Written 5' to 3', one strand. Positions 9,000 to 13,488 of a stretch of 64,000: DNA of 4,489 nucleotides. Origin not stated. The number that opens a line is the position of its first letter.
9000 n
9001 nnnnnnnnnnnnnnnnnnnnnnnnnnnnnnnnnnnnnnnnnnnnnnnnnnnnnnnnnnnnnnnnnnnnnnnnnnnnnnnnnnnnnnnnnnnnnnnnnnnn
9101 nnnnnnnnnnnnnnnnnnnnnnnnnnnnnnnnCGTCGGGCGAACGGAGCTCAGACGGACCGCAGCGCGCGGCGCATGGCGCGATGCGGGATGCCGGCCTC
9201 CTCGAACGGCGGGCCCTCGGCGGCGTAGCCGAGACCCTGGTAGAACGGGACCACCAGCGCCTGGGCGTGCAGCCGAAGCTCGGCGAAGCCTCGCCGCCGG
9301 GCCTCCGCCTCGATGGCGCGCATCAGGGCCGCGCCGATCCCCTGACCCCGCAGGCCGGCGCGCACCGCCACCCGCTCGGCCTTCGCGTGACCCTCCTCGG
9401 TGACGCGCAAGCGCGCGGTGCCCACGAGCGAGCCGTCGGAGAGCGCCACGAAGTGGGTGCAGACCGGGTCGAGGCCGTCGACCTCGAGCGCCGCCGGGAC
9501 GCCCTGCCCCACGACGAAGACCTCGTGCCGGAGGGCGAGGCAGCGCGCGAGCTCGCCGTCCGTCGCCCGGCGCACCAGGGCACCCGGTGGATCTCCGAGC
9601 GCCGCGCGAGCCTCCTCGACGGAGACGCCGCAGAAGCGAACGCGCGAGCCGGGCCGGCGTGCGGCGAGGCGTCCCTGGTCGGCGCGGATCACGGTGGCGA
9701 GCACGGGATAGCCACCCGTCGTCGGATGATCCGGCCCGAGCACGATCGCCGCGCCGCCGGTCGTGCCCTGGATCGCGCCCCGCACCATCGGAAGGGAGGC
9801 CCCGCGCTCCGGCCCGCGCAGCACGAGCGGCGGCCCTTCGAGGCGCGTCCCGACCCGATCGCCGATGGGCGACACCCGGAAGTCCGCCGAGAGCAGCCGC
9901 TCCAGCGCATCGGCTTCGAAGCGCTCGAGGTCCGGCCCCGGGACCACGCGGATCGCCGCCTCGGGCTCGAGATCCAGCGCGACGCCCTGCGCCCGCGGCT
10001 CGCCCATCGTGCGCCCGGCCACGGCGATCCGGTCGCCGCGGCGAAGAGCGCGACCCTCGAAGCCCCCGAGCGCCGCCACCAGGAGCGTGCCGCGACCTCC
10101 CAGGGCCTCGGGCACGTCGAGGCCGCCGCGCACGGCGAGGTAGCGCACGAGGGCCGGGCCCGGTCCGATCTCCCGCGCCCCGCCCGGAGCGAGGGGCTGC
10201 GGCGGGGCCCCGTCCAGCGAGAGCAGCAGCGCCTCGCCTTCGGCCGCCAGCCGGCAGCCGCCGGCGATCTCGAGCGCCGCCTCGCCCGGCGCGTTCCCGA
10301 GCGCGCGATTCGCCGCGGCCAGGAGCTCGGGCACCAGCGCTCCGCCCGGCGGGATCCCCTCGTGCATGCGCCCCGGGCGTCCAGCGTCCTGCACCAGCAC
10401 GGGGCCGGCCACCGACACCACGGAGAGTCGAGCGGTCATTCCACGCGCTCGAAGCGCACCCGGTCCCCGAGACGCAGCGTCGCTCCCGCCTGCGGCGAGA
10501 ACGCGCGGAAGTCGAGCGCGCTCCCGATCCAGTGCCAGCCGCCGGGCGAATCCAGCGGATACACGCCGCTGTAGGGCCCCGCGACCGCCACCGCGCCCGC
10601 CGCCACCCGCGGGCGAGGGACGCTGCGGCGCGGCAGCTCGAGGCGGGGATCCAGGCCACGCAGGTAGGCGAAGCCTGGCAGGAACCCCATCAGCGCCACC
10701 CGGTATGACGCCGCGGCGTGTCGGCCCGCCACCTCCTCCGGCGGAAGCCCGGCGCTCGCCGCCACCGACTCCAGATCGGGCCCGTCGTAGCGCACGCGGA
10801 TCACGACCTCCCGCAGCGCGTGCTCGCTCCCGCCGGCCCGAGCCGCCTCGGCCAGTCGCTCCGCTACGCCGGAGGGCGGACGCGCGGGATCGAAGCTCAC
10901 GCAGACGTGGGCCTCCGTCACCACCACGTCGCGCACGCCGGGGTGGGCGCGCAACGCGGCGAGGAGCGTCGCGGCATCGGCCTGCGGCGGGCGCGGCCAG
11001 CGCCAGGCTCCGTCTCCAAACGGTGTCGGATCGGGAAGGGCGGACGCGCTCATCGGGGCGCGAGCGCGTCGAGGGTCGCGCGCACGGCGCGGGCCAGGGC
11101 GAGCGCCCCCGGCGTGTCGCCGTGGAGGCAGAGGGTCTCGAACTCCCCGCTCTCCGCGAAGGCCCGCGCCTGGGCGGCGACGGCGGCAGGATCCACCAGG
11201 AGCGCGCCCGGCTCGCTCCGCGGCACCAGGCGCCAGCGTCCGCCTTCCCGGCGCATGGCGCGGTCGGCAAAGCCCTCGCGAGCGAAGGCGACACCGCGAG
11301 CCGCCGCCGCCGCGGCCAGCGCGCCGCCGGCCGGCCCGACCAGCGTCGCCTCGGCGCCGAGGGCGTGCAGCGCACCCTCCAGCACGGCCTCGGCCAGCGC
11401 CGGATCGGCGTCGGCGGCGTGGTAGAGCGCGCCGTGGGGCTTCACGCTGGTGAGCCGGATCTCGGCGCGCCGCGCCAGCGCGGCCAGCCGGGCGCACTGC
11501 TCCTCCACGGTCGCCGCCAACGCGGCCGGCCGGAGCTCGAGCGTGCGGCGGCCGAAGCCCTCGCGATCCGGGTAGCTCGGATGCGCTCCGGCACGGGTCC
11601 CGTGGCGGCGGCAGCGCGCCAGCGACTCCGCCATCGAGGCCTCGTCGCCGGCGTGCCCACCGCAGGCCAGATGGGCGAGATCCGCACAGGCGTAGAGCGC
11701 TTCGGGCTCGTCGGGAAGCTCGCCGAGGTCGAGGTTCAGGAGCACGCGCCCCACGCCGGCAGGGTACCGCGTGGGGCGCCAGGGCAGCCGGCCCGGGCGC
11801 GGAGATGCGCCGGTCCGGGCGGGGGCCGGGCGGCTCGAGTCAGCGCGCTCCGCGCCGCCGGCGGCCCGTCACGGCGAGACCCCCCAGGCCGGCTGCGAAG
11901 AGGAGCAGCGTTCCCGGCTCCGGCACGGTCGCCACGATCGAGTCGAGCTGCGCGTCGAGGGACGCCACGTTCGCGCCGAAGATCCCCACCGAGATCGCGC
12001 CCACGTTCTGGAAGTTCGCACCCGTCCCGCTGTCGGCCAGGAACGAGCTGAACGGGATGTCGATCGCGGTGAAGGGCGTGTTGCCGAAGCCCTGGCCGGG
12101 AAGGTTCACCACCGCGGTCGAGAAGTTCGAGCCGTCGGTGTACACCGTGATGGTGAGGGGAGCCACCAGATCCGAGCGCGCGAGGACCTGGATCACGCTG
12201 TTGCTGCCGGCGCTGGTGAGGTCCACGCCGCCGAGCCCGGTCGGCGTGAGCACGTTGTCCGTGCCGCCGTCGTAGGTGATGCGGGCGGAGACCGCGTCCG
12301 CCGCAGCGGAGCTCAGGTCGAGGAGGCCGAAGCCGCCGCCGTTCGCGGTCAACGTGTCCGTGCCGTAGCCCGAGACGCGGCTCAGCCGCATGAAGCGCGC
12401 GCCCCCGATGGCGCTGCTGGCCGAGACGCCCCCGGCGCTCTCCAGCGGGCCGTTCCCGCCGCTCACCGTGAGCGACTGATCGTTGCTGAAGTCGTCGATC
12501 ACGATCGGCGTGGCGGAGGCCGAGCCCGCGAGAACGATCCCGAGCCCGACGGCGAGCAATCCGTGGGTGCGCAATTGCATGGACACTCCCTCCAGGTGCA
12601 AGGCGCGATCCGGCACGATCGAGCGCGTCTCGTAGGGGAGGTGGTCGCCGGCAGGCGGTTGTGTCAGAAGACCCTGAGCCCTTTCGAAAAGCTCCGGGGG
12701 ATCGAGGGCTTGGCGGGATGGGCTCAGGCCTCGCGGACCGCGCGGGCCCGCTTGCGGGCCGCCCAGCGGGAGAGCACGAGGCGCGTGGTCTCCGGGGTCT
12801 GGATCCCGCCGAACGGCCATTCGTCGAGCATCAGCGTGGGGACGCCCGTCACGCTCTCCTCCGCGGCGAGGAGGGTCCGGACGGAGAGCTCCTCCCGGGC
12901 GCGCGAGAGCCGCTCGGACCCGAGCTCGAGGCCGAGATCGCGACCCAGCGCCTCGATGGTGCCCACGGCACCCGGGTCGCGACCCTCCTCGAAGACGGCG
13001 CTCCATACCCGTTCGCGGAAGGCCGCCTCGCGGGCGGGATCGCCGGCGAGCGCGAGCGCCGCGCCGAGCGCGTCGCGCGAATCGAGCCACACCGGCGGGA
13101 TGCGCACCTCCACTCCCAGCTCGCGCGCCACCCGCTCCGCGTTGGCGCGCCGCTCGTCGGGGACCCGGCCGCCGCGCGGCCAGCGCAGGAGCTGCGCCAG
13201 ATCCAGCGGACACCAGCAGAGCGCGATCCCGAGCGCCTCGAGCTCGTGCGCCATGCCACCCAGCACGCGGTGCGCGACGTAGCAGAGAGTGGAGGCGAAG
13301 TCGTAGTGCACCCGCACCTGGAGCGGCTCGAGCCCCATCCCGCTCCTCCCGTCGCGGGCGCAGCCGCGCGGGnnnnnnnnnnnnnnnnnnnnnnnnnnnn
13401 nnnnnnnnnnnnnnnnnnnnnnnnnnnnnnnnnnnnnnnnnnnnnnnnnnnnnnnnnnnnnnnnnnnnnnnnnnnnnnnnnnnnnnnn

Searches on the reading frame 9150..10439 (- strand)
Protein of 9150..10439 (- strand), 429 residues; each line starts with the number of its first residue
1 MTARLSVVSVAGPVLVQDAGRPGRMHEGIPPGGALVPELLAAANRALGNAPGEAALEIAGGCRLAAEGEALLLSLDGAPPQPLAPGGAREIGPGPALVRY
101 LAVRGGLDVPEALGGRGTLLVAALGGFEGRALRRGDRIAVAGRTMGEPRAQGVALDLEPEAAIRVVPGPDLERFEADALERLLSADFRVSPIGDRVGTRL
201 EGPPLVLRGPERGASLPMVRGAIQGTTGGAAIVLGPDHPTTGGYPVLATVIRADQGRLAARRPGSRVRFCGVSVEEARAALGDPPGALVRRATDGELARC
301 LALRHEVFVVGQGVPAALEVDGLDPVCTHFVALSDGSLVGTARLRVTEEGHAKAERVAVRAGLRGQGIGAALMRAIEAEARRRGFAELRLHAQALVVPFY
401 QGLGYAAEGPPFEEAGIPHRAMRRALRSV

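Call 64: search_protein_families(library=pfam, proteins=[window:9150-10439:-], max_evalue=0.0001)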
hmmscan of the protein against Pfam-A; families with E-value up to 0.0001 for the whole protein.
window:9150-10439:- (429 aa): 4 families
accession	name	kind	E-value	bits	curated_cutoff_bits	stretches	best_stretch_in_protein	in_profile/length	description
PF02626.20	CT_A_B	-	2e-54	185.4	25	1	28-269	2-259/261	Carboxyltransferase domain, subdomain A and B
PF13673.13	Acetyltransf_10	-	9.6e-17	61.6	23.6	1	328-425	32-127/128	Acetyltransferase (GNAT) domain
PF00583.31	Acetyltransf_1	-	2.1e-14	54.2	20.7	1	324-405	30-116/116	Acetyltransferase (GNAT) family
PF13508.13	Acetyltransf_7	-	2e-13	51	27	1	327-405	3-82/84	Acetyltransferase (GNAT) domain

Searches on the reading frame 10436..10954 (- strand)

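Call 64: search_protein_families(library=pfam, proteins=[window:10436-10954:-], max_evalue=0.0001)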
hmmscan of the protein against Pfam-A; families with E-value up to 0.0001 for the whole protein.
window:10436-10954:- (172 aa): 1 family
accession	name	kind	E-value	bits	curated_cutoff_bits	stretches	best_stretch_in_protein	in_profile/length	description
PF02682.21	CT_C_D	-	3.2e-47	161.3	22.1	1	3-154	38-194/202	Carboxyltransferase domain, subdomain C and D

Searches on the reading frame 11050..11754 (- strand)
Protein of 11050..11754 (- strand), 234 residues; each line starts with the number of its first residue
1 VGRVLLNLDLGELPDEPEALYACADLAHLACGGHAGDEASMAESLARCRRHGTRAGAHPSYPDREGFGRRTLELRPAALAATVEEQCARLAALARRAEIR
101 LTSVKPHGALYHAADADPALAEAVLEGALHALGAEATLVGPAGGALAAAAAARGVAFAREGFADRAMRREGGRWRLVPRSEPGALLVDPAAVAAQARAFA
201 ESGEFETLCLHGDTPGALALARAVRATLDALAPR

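Call 64: search_protein_families(library=pfam, proteins=[window:11050-11754:-], max_evalue=0.0001)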
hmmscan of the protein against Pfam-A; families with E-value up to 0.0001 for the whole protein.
window:11050-11754:- (234 aa): 1 family
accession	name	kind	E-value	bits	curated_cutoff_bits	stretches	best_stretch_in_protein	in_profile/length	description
PF03746.21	LamB_YcsF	-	1.9e-58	198.4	22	1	5-228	2-238/239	LamB/YcsF family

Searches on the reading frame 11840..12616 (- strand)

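Call 64: search_protein_families(library=pfam, proteins=[window:11840-12616:-], max_evalue=0.0001)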
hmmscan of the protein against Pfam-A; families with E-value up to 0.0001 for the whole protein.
window:11840-12616:- (258 aa): 1 family
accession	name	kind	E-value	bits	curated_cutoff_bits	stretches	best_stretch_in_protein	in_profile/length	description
PF07589.16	PEP-CTERM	-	3.5e-06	27.3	20.7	1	230-254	1-24/24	PEP-CTERM motif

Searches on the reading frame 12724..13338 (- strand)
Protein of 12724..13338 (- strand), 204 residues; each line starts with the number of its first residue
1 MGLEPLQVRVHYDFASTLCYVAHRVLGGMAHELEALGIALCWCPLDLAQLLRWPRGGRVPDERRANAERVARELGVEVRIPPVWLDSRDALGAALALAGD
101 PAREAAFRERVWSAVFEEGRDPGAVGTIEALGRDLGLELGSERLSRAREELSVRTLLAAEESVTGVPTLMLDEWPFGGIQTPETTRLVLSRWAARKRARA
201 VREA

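Call 65: search_protein_families(library=pfam, proteins=[window:12724-13338:-], max_evalue=0.0001)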
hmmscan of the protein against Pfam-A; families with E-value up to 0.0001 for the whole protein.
window:12724-13338:- (204 aa): 1 family
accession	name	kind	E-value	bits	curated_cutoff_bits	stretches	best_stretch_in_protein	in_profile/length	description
PF01323.26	DSBA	-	4.2e-10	40.2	25.6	1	7-174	1-175/191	DSBA-like thioredoxin domain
